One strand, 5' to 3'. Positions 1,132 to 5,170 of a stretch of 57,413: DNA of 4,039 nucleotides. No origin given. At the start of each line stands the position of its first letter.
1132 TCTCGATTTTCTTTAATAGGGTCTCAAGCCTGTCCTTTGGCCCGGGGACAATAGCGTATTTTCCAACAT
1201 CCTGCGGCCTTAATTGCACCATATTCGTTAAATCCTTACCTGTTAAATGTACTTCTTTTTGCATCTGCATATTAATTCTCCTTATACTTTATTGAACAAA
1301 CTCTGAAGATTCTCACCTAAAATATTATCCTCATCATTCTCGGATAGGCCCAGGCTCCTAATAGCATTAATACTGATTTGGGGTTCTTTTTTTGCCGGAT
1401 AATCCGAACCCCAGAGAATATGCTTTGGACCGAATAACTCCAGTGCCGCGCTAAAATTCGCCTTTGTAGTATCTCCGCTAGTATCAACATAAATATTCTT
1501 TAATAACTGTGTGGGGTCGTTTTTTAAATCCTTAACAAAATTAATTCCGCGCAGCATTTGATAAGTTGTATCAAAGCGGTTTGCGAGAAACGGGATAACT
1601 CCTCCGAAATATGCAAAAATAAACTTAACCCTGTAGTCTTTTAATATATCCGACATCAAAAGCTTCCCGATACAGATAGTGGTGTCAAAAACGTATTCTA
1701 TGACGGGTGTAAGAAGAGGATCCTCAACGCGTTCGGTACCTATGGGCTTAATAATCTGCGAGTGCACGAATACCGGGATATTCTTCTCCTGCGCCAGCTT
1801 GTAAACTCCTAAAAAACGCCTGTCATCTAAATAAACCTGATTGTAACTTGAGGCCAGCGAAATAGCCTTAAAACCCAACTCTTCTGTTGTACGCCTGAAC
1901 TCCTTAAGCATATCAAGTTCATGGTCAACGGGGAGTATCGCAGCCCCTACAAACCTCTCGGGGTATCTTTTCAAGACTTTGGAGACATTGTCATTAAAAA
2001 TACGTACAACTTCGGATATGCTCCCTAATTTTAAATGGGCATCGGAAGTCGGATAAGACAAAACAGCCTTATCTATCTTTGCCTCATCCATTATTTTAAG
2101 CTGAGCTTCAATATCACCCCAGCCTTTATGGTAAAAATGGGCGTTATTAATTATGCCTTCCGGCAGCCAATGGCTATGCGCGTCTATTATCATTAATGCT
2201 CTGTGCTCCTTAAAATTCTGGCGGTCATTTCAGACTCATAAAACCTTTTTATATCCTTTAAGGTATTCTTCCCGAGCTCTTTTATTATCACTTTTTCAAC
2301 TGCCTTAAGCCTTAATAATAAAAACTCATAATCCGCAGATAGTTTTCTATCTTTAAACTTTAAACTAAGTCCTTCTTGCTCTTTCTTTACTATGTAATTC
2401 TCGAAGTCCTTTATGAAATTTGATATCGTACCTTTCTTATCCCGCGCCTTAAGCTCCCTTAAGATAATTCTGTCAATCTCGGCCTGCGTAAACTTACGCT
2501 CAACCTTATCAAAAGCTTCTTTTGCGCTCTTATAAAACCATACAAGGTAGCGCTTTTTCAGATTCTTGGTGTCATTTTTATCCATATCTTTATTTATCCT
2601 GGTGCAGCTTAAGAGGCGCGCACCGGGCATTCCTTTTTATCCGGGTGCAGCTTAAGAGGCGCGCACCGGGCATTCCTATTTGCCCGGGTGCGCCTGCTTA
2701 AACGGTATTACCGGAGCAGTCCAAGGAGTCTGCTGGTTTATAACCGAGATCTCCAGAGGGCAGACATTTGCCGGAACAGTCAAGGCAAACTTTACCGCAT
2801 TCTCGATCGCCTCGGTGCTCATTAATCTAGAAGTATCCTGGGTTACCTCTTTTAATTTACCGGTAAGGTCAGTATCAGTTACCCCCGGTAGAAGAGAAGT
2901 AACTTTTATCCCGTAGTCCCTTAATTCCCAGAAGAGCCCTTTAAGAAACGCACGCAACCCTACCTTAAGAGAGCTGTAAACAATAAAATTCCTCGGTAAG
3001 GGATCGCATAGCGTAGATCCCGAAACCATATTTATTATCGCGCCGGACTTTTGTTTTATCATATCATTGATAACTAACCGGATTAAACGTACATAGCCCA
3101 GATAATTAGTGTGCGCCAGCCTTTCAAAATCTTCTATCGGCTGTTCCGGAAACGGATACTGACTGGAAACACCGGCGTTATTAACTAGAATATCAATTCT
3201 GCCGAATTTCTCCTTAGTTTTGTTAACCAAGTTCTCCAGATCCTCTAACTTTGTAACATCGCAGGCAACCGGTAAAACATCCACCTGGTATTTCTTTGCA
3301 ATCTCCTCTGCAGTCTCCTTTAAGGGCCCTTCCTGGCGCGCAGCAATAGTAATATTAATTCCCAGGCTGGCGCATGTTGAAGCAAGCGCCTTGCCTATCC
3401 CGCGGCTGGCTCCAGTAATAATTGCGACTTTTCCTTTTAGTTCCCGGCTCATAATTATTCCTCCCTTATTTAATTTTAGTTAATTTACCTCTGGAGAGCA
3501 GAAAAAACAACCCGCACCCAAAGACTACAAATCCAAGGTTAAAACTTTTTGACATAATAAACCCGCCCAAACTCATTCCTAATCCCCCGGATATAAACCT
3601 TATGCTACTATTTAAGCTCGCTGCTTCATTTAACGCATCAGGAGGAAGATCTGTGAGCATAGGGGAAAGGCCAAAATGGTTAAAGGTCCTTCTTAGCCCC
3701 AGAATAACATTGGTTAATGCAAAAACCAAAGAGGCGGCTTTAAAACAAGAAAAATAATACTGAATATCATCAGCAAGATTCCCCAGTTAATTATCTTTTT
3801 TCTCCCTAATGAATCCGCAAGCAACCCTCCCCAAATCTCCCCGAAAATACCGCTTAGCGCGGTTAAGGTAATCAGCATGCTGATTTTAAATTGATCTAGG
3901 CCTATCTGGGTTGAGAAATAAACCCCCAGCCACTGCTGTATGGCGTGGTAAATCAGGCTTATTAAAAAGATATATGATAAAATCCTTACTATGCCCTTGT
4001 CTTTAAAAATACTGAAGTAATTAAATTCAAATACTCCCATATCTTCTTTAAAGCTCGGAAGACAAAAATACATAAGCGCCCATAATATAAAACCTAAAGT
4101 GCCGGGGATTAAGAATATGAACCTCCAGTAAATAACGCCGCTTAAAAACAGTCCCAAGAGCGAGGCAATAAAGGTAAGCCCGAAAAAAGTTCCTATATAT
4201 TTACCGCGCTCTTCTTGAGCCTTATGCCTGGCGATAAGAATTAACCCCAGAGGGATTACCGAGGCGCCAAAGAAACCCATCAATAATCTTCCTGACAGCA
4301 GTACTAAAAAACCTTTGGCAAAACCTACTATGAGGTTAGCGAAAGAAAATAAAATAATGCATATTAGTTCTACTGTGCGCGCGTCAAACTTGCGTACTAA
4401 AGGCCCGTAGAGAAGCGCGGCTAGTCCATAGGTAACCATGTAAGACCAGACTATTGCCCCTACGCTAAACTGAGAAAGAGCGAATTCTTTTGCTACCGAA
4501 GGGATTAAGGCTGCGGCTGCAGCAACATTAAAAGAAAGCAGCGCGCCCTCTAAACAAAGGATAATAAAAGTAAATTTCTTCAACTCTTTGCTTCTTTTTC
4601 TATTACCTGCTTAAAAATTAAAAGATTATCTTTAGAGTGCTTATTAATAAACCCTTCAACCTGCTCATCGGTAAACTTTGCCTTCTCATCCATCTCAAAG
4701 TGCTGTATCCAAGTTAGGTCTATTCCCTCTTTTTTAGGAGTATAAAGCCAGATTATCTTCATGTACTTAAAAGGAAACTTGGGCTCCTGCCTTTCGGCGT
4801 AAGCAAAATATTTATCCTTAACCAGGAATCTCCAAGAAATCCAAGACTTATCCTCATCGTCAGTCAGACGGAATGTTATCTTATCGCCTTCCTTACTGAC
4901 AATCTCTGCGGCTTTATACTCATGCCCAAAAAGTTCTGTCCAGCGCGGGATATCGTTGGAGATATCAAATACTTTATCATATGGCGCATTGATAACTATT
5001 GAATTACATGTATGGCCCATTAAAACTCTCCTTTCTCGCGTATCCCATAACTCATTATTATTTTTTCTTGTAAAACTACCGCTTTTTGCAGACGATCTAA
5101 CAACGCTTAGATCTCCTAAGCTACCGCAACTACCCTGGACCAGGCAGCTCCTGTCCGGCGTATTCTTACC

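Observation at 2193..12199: Type II PKS-like operon with an embedded cobalamin radical SAM enzyme and several unusual accessory genes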

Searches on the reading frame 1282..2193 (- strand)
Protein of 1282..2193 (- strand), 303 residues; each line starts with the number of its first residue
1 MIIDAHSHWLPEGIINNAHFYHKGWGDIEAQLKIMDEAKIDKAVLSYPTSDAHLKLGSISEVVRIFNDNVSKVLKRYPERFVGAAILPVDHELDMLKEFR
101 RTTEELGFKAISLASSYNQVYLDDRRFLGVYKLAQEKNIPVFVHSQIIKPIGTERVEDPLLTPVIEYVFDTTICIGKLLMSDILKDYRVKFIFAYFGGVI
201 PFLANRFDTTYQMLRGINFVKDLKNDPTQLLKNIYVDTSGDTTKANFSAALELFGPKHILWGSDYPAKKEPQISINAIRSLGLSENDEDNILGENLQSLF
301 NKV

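Call 4: search_protein_families(library=pfam, proteins=[window:1282-2193:-], max_evalue=0.01)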
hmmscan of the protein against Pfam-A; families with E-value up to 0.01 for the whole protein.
window:1282-2193:- (303 aa): 1 family
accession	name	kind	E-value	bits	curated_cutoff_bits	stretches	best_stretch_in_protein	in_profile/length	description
PF04909.20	Amidohydro_2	-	8.8e-21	75.3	26.4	1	3-295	1-282/289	Amidohydrolase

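Call 29: search_solved_structures(query=window:1282-2193:-, max_evalue=0.01)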
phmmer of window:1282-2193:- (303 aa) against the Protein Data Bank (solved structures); distinct sequences matched with E-value up to 0.01: 41.
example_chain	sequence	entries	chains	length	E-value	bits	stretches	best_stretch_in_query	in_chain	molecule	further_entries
3nur_A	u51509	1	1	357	2.1e-18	70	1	31-293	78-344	Amidohydrolase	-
4igm_A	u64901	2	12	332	6.3e-18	68.4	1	27-267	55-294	2-amino-3-carboxymuconate-6-semialdehyde decarboxylase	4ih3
4ofc_A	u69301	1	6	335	6.5e-18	68.4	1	27-267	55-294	2-amino-3-carboxymuconate-6-semialdehyde decarboxylase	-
2wm1_A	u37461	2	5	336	6.6e-18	68.4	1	27-267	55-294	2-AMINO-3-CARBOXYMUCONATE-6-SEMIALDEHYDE DECARBOXYLASE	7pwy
4ign_A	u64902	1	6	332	6.7e-18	68.3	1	27-267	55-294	2-amino-3-carboxymuconate-6-semialdehyde decarboxylase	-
4icm_A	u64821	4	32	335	5.5e-17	65.4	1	33-300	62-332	5-carboxyvanillate decarboxylase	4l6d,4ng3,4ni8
4inf_A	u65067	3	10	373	7.4e-15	58.4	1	30-284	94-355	METAL-DEPENDENT HYDROLASE | 5-Carboxyvanillate Decarboxylase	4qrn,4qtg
4qs5_A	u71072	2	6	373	3.7e-14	56.1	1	30-284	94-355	Ligw2 Decarboxylase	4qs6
2f6k_A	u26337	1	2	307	1.1e-13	54.5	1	3-298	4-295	metal-dependent hydrolase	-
3s4t_A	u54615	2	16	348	8.8e-12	48.3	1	30-301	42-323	Amidohydrolase 2 | Gamma-resorcylate decarboxylase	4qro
3ij6_A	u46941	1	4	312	1.5e-11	47.6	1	60-300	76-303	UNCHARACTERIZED METAL-DEPENDENT HYDROLASE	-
4era_A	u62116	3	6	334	8.5e-10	41.8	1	65-301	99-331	2-amino-3-carboxymuconate 6-semialdehyde decarboxylase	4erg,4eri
8yt2_A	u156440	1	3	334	1.6e-09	40.8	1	65-301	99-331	2-amino-3-carboxymuconate 6-semialdehyde decarboxylase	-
4ifk_B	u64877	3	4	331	3.5e-09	39.7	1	63-301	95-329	2-amino-3-carboxymuconate 6-semialdehyde decarboxylase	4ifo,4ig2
2hbv_A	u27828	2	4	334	4.2e-09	39.5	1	65-301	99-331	2-amino-3-carboxymuconate 6-semialdehyde decarboxylase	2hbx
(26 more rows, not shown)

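Call 51: search_protein_families(library=ncbifam, proteins=[window:1282-2193:-], max_evalue=0.00001)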
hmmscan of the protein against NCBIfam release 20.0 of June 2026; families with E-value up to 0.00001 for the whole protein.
window:1282-2193:- (303 aa): 0 families

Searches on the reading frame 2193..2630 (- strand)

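Call 4: search_protein_families(library=pfam, proteins=[window:2193-2630:-], max_evalue=0.01)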
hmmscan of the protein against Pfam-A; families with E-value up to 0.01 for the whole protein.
window:2193-2630:- (145 aa): 0 families

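Call 5: search_protein_families(library=ncbifam, proteins=[window:2193-2630:-], max_evalue=0.01)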
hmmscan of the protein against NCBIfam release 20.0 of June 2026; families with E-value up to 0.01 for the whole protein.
window:2193-2630:- (145 aa): 0 families

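Call 65: search_protein_families(library=pfam, proteins=[window:2196-2585:-], max_evalue=1)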
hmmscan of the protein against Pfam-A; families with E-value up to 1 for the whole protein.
seq(130 aa): 5 families
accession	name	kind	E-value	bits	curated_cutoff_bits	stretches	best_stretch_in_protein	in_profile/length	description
PF16581.11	HIGH_NTase1_ass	-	0.0099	16.3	26.7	1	17-63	154-199/205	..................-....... C-terminal region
PF09832.14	DUF2059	-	0.063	13.7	23.6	0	101-125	12-36/60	Uncharacterized protein conserved in bacteria (DUF2059)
PF10205.14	KLRAQ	-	0.067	14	27.3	1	47-110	24-88/105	Predicted coiled-coil domain-containing protein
PF25411.1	DUF7888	-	0.077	13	27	1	23-91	33-100/138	Domain of unknown function (DUF7888)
PF00297.29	Ribosomal_L3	-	0.3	10.5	22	1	7-54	112-159/369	Ribosomal protein L3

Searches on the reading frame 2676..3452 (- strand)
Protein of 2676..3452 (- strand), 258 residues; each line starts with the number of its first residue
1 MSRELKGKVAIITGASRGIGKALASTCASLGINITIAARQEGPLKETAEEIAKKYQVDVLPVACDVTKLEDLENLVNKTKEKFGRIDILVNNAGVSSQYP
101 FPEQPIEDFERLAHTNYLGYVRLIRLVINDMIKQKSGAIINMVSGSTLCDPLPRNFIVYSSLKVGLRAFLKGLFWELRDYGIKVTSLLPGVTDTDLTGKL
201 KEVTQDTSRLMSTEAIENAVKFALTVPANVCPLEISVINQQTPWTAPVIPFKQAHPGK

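Call 4: search_protein_families(library=pfam, proteins=[window:2676-3452:-], max_evalue=0.01)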
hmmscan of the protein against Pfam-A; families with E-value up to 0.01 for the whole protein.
window:2676-3452:- (258 aa): 7 families
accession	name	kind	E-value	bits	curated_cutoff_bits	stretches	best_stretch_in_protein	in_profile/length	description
PF00106.31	adh_short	-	6.3e-52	176.3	26.6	1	8-202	1-192/195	short chain dehydrogenase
PF13561.12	adh_short_C2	-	1.1e-36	127.1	27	1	14-209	1-193/236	Enoyl-(Acyl carrier protein) reductase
PF08659.16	KR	-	3.6e-10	40.5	22.6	1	11-129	4-125/180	KR domain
PF23441.1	SDR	-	6.6e-05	22.8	27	1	51-197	52-199/258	SDR-like rossmann domain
PF01370.27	Epimerase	-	0.0016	18.4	20.9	1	11-127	2-102/240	NAD dependent epimerase/dehydratase family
PF02826.25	2-Hacid_dh_C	-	0.0044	16.8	25.1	1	2-66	31-94/178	D-isomer specific 2-hydroxyacid dehydrogenase, NAD binding domain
PF02719.21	Polysacc_synt_2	-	0.0057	16.3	20.2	1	11-81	2-78/293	Polysaccharide biosynthesis protein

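Call 51: search_protein_families(library=ncbifam, proteins=[window:2676-3452:-], max_evalue=0.00001)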
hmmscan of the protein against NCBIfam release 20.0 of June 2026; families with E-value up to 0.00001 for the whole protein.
window:2676-3452:- (258 aa): 221 families (the best 25 are shown)
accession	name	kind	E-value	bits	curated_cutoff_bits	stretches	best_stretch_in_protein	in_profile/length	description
NF005806.0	PRK07666.1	equivalog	1.4e-45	155.5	286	1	2-227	2-224/239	3-ketoacyl-ACP reductase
NF005594.0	PRK07326.1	equivalog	7.3e-42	143.5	271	1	4-237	3-229/237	SDR family oxidoreductase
NF005559.1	PRK07231.1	subfamily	2.7e-41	141.7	215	1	5-207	2-201/249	glucose 1-dehydrogenase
NF004825.0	PRK06181.1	equivalog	5.5e-41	140.6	215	1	3-197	2-193/268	SDR family oxidoreductase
NF006070.0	PRK08213.1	subfamily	3.3e-37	128.4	279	1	4-204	9-211/259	gluconate 5-dehydrogenase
NF004198.0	PRK05653.1-3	equivalog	4.4e-37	127.9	296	1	3-204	3-201/248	3-oxoacyl-ACP reductase FabG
NF005672.0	PRK07454.1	equivalog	8e-37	126.7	234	1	7-229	6-226/241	SDR family oxidoreductase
TIGR01830.1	3oxo_ACP_reduc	equivalog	9.3e-37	127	297.75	1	10-207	1-196/239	3-oxoacyl-[acyl-carrier-protein] reductase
NF005878.0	PRK07825.1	subfamily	1.4e-36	126.3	287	1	2-221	4-214/278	short chain dehydrogenase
NF005495.0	PRK07109.1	subfamily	5.1e-36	124.6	264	1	3-214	4-218/334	SDR family oxidoreductase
NF004521.0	PRK05866.1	equivalog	9e-35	120.2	368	1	3-234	36-266/294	SDR family oxidoreductase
NF004197.0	PRK05653.1-1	equivalog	1.4e-34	119.8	332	1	1-206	1-203/249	3-oxoacyl-ACP reductase FabG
NF009466.0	PRK12826.1-2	subfamily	1.4e-34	119.7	222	1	8-218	4-214/248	3-oxoacyl-ACP reductase FabG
NF040690.1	mycolate_SDR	equivalog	2e-34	119.2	380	1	7-195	8-192/265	mycolate reductase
NF004818.0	PRK06172.1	equivalog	2e-34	119.1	336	1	1-207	1-205/253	SDR family oxidoreductase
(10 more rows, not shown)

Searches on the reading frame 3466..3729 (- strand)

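Call 4: search_protein_families(library=pfam, proteins=[window:3466-3729:-], max_evalue=0.01)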
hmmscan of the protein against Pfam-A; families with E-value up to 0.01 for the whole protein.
window:3466-3729:- (87 aa): 1 family
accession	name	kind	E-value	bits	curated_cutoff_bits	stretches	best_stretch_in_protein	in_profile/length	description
PF19762.4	DUF6249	-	0.0034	17.8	33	1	28-77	43-97/104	Domain of unknown function (DUF6249)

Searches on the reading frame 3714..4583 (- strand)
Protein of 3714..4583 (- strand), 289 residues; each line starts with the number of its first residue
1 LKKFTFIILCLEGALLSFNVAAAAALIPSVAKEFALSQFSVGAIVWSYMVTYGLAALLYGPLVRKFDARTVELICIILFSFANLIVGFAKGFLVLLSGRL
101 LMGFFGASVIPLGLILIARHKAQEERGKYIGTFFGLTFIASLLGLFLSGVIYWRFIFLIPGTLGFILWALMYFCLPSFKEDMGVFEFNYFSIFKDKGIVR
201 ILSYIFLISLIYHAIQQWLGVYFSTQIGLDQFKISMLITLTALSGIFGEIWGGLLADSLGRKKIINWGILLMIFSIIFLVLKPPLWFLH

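Call 3: search_protein_families(library=pfam, proteins=[window:3714-4583:-], max_evalue=0.01)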
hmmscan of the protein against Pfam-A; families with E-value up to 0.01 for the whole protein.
window:3714-4583:- (289 aa): 2 families
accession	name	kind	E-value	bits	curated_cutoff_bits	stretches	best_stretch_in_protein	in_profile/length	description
PF07690.21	MFS_1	-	1.4e-34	120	33.4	1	14-285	6-291/347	Major Facilitator Superfamily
PF00083.30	Sugar_tr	-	1.1e-05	24.9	22.3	1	35-174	42-191/452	Sugar (and other) transporter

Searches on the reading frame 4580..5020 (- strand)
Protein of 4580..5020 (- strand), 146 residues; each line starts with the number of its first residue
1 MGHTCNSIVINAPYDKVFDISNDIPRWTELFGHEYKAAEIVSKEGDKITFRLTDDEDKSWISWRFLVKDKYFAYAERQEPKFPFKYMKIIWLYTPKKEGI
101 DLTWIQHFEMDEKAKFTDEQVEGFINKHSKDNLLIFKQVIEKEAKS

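Call 3: search_protein_families(library=pfam, proteins=[window:4580-5020:-], max_evalue=0.01)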
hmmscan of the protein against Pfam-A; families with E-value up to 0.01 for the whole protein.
window:4580-5020:- (146 aa): 3 families
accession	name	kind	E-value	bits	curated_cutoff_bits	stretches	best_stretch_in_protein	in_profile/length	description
PF10604.15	Polyketide_cyc2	-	4.3e-08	34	27.4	1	6-141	6-142/142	Polyketide cyclase / dehydrase and lipid transport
PF03364.25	Polyketide_cyc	-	7.8e-07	29.8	23.4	1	10-133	1-122/126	Polyketide cyclase / dehydrase and lipid transport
PF02736.25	Myosin_N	-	0.0028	17.9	27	1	34-57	14-37/45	Myosin N-terminal SH3-like domain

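Call 5: search_protein_families(library=ncbifam, proteins=[window:4580-5020:-], max_evalue=0.01)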
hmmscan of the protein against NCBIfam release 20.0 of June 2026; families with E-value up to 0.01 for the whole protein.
window:4580-5020:- (146 aa): 0 families

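Call 30: search_solved_structures(query=window:4580-5020:-, max_evalue=1)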
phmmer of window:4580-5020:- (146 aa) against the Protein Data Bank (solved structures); distinct sequences matched with E-value up to 1: 8.
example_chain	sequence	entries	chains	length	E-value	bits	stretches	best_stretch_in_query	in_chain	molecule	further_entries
2rez_A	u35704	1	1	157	4e-23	85.1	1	3-142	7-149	Multifunctional cyclase-dehydratase-3-O-methyl transferase tcmN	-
3tvq_A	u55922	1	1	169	5.2e-23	84.8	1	3-142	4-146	Multifunctional cyclase-dehydratase-3-O-methyl transferase tcmN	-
2rer_A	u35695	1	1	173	5.6e-23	84.7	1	3-142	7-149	Multifunctional cyclase-dehydratase-3-O-methyl transferase tcmN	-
3tl1_A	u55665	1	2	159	9.9e-23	83.9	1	2-144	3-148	Polyketide cyclase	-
2res_A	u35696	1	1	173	1.3e-22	83.5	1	3-142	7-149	Multifunctional cyclase-dehydratase-3-O-methyl transferase tcmN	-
3tvr_A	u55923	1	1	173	1.3e-22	83.4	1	2-144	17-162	Polyketide cyclase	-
2kf2_A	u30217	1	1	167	2.2e-22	82.7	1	2-144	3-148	Putative polyketide cyclase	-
4xrw_A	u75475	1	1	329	0.38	13.8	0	6-69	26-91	BexL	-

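Call 40: search_solved_structures(query=window:4580-5020:-, max_evalue=1e-10, show_alignments=2)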
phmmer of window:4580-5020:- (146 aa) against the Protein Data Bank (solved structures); distinct sequences matched with E-value up to 1e-10: 7.
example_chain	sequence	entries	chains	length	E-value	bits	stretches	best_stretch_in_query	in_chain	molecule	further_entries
2rez_A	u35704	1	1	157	4e-23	85.1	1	3-142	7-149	Multifunctional cyclase-dehydratase-3-O-methyl transferase tcmN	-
3tvq_A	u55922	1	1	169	5.2e-23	84.8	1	3-142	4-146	Multifunctional cyclase-dehydratase-3-O-methyl transferase tcmN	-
2rer_A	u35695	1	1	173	5.6e-23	84.7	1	3-142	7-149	Multifunctional cyclase-dehydratase-3-O-methyl transferase tcmN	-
3tl1_A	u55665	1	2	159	9.9e-23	83.9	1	2-144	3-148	Polyketide cyclase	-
2res_A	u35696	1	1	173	1.3e-22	83.5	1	3-142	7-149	Multifunctional cyclase-dehydratase-3-O-methyl transferase tcmN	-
3tvr_A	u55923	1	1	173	1.3e-22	83.4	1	2-144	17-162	Polyketide cyclase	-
2kf2_A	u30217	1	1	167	2.2e-22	82.7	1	2-144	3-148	Putative polyketide cyclase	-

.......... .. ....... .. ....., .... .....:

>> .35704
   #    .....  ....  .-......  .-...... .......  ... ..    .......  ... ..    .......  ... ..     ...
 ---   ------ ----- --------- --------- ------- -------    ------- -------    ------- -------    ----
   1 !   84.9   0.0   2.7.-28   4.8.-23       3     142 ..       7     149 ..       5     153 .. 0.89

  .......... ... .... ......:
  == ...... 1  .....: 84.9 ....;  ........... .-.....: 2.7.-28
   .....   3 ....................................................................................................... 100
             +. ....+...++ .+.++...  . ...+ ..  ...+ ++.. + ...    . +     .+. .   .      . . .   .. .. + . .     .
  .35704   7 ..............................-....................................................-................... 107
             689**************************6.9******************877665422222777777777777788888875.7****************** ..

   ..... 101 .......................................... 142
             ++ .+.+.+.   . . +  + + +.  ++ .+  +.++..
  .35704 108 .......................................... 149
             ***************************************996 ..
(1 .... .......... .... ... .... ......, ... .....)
